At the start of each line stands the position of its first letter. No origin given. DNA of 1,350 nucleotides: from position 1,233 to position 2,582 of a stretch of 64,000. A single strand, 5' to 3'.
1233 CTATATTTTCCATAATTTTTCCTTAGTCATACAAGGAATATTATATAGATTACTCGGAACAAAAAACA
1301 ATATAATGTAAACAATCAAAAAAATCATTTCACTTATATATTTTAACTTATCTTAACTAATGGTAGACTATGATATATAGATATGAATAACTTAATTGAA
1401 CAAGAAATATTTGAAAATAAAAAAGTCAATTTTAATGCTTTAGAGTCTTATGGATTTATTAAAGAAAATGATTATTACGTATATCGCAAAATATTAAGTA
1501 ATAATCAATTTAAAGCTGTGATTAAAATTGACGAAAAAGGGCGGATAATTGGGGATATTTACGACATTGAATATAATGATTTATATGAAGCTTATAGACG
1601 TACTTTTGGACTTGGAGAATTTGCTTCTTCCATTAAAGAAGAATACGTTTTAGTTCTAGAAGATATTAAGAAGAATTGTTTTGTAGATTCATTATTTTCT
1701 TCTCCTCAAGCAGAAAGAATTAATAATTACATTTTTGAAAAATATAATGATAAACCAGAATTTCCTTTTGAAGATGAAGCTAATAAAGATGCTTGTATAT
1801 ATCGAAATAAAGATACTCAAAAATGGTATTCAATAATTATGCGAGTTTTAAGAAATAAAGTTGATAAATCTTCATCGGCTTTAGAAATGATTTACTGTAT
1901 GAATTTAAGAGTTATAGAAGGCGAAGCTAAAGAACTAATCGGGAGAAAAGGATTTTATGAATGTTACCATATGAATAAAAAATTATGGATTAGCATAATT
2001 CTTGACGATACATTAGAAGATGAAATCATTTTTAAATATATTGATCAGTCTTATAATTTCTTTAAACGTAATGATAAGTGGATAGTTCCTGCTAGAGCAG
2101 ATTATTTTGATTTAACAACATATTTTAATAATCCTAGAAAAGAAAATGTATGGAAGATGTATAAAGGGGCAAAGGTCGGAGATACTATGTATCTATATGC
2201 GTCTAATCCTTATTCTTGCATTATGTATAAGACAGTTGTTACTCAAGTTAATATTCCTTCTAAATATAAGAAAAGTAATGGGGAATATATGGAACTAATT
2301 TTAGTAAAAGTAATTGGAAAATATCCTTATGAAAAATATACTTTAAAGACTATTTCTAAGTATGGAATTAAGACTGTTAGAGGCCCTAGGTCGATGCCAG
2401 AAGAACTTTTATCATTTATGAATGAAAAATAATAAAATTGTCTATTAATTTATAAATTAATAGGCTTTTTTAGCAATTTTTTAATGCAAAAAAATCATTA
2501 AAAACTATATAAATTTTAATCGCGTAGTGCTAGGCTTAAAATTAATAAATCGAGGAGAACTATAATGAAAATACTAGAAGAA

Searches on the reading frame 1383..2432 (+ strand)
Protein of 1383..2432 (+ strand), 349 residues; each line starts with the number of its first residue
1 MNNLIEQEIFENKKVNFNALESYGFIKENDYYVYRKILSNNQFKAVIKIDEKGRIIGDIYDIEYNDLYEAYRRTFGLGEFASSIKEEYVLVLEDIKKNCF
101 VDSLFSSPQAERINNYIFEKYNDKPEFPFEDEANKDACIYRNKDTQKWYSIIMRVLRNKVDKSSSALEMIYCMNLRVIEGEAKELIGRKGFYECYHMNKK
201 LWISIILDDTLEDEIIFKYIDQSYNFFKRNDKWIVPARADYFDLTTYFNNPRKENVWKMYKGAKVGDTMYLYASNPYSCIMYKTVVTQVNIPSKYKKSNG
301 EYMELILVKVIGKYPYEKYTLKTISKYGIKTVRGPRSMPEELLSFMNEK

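Call 117: search_protein_families(library=pfam, proteins=[window:1383-2432:+], max_evalue=0.001)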
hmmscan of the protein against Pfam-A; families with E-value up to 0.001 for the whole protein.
window:1383-2432:+ (349 aa): 1 family
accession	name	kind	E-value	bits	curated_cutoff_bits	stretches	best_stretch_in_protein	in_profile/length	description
PF04237.18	YjbR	-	3.3e-11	44.1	30.1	1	121-225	4-87/88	YjbR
